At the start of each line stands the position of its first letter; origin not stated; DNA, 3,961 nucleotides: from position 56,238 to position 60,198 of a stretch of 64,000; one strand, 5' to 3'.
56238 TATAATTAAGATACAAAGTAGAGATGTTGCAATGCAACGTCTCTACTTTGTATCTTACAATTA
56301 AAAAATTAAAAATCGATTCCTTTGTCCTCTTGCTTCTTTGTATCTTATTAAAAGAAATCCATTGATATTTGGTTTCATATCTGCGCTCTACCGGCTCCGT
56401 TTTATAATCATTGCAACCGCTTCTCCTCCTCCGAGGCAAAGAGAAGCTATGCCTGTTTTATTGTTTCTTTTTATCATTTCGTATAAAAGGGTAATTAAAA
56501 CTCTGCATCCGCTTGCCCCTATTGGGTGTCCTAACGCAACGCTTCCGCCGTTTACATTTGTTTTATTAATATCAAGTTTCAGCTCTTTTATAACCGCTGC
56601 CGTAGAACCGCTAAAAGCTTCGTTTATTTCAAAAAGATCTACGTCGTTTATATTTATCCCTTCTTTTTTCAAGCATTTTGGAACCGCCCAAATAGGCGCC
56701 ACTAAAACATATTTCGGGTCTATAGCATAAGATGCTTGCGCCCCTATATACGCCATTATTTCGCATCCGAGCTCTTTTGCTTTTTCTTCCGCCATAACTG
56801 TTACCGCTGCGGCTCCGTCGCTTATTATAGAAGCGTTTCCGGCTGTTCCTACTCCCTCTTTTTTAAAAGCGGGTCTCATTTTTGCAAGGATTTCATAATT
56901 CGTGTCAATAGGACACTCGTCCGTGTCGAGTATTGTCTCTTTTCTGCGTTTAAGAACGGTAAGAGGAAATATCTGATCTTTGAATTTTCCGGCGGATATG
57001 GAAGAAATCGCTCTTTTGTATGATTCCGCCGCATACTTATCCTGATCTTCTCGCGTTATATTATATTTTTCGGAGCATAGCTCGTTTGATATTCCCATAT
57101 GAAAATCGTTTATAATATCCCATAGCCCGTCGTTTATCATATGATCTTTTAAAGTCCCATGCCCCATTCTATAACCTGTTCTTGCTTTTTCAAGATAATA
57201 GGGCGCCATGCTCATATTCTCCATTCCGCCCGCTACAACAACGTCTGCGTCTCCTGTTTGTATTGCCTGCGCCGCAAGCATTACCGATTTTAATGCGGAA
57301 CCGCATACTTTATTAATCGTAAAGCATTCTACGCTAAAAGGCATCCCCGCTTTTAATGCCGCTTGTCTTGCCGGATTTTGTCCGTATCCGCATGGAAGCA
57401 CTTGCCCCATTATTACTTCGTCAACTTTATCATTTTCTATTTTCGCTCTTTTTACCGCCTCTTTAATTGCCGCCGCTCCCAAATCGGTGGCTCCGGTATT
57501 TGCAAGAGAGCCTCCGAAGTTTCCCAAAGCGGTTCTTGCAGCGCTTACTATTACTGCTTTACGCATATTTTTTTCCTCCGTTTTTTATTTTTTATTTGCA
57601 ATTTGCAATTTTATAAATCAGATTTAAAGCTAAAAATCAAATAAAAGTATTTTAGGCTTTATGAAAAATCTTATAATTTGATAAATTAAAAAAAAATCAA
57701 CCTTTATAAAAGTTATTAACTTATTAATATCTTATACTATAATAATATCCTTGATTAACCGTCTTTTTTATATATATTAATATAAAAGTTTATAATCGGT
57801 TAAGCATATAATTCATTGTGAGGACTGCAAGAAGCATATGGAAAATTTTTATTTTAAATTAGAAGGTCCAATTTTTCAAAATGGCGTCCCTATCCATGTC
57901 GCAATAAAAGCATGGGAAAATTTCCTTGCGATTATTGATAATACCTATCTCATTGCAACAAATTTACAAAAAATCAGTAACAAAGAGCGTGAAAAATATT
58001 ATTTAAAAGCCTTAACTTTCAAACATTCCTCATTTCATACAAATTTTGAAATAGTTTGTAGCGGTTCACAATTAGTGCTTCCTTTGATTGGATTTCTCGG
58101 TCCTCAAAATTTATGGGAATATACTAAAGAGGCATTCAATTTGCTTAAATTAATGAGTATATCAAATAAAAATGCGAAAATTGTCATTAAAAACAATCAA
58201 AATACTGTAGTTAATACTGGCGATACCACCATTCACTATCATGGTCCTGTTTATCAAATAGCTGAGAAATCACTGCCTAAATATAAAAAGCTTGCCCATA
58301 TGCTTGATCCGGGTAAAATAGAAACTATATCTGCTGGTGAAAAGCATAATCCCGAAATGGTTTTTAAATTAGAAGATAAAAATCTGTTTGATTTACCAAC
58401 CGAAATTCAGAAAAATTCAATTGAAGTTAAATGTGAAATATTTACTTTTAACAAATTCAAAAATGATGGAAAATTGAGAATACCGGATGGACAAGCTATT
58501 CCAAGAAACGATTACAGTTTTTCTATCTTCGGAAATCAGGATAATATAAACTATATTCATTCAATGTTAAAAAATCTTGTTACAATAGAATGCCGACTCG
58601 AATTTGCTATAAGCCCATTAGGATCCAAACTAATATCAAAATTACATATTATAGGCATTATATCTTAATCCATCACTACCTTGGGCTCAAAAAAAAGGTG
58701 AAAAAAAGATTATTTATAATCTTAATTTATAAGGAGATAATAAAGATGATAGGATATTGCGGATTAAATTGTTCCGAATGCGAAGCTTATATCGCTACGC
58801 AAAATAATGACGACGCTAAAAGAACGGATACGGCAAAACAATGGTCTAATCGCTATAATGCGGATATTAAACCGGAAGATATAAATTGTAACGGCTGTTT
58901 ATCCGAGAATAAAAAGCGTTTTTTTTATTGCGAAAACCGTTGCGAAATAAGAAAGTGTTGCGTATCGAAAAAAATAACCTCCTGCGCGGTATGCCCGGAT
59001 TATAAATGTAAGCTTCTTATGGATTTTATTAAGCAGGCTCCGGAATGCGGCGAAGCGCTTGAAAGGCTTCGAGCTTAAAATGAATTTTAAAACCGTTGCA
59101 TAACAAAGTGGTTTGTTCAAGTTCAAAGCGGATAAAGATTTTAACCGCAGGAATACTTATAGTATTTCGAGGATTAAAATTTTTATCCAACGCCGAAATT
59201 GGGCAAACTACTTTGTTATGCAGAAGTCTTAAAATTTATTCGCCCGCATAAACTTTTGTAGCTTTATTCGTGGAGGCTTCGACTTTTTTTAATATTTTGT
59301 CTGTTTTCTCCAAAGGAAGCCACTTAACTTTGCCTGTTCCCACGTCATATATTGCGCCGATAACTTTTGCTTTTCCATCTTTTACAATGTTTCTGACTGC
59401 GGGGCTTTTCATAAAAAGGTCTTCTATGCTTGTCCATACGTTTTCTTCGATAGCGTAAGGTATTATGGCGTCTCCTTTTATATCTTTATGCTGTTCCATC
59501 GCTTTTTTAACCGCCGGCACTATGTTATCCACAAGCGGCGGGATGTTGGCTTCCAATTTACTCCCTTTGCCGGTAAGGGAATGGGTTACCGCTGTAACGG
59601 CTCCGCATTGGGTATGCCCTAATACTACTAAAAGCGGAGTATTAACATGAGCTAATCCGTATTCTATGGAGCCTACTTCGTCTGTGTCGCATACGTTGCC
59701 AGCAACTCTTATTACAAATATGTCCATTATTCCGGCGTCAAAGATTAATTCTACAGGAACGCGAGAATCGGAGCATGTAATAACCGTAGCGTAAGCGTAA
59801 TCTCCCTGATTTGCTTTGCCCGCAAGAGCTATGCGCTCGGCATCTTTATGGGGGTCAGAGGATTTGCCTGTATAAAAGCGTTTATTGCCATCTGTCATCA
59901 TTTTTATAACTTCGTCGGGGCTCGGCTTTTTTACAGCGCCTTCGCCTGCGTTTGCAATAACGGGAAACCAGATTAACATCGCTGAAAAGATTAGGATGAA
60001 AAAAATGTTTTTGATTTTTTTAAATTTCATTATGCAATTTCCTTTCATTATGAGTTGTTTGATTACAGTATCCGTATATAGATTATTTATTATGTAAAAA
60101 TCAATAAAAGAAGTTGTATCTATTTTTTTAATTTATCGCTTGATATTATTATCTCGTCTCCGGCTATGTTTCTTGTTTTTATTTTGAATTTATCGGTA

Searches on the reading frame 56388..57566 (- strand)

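Call 75: search_protein_families(library=pfam, proteins=[window:56388-57566:-])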
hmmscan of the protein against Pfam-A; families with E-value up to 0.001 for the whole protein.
window:56388-57566:- (392 aa): 3 families
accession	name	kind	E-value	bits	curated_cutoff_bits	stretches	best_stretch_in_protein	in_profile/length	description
PF00108.29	Thiolase_N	-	6.9e-94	314.5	26.4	1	5-261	2-260/260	Thiolase, N-terminal domain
PF02803.24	Thiolase_C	-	2.2e-44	150.5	27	1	270-390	3-123/123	Thiolase, C-terminal domain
PF00109.32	ketoacyl-synt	-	0.00018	21.6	20.8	1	83-118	169-204/252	Beta-ketoacyl synthase, N-terminal domain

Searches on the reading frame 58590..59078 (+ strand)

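Call 18: search_protein_families(library=pfam, proteins=[window:58590-59078:+])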
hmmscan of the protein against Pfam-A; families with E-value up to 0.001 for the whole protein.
window:58590-59078:+ (162 aa): 1 family
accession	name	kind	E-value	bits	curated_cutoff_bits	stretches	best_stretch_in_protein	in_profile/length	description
PF12675.12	DUF3795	-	5.4e-18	65.7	22.6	1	53-143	1-81/83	Protein of unknown function (DUF3795)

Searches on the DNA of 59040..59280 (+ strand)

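Call 45: search_rna_families(source=window, start=59040, end=59280, threshold=evalue, max_evalue=10)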
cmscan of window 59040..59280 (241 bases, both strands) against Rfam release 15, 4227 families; matches with E-value up to 10: 5.
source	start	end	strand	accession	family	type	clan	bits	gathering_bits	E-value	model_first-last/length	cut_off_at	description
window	59088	59232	+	RF03926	MIR1435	Gene; miRNA;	-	30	94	0.0079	1-186/186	no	MIR1435 microRNA precursor family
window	59087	59231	-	RF03926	MIR1435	Gene; miRNA;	-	27.3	94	0.03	1-186/186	no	MIR1435 microRNA precursor family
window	59127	59189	+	RF03640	mir-3747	Gene; miRNA;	-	17.3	63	0.55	1-67/67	no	mir-3747 microRNA precursor family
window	59104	59215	+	RF03286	MIR6146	Gene; miRNA;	-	14.7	59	2.3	1-75/75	no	MIR6146 microRNA precursor family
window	59092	59280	+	RF01272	snR86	Gene; snRNA; snoRNA; HACA-box;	CL00037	6.8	120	8.5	6-982/1008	3'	Small nucleolar RNA snR86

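Call 71: build_rna_model(alignment_id=A2, structure=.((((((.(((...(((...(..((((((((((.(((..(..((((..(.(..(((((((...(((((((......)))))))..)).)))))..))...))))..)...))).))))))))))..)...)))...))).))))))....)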
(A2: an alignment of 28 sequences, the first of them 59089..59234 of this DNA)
Model R1 built from alignment A2 (28 sequences, 150 columns); structure: as given.
model positions 147; base pairs 47; branch points 0; effective number of sequences 2; information 0.59 bits per position. Calibrated on 0.2 Mb of random sequence (short: E-values are rough).
structure used (alignment columns):
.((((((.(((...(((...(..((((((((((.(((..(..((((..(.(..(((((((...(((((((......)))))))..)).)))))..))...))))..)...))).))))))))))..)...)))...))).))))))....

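Call 72: search_with_rna_model(model_id=R1, source=window, filters=off, max_evalue=10)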
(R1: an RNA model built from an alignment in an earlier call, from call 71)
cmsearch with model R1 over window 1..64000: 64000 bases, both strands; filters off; matches with E-value up to 10: 40.
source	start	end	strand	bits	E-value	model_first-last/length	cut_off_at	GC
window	59088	59234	+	147.8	1.3e-30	1-147/147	no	0.33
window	11722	11861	+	93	2.8e-18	1-147/147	no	0.29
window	63351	63456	-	80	2.5e-15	1-147/147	no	0.32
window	29868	30007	+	71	2.5e-13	1-147/147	no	0.31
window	59085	59231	-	70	4.4e-13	1-147/147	no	0.33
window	4975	5080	+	49.6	1.7e-08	1-147/147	no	0.34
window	63354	63459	+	43.7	3.6e-07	1-147/147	no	0.33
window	29904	29960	-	34.9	3.3e-05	44-100/147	no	0.26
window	9061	9181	+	31.2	0.00023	1-147/147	no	0.24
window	56234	56310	+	23.3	0.014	1-147/147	no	0.25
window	2114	2160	+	23.2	0.015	1-147/147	no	0.28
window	2111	2157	-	19.3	0.11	1-147/147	no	0.28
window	56228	56306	-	18.6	0.16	1-147/147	no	0.28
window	11719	11858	-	16.6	0.44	1-147/147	no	0.29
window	4972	5077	-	16.4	0.49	1-147/147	no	0.34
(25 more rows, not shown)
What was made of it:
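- Checked: A covariance model built from 28 family members, run over the window with filters off, gave (call 72):
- The covariance model scores forward far above reverse for every window copy (call 72).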

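Call 74: search_dna_similar(query=window:59079-59240:+, collection=phages, mode=distant, max_evalue=0.001, max_rows=10)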
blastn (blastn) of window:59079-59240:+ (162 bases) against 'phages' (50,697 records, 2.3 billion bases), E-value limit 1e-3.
No match.

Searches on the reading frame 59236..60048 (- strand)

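Call 18: search_protein_families(library=pfam, proteins=[window:59236-60048:-])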
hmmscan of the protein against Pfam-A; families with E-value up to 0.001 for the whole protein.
window:59236-60048:- (270 aa): 1 family
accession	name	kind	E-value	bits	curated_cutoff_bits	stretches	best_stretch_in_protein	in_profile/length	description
PF00484.24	Pro_CA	-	2.5e-39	135.5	25.7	1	87-241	1-156/156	Carbonic anhydrase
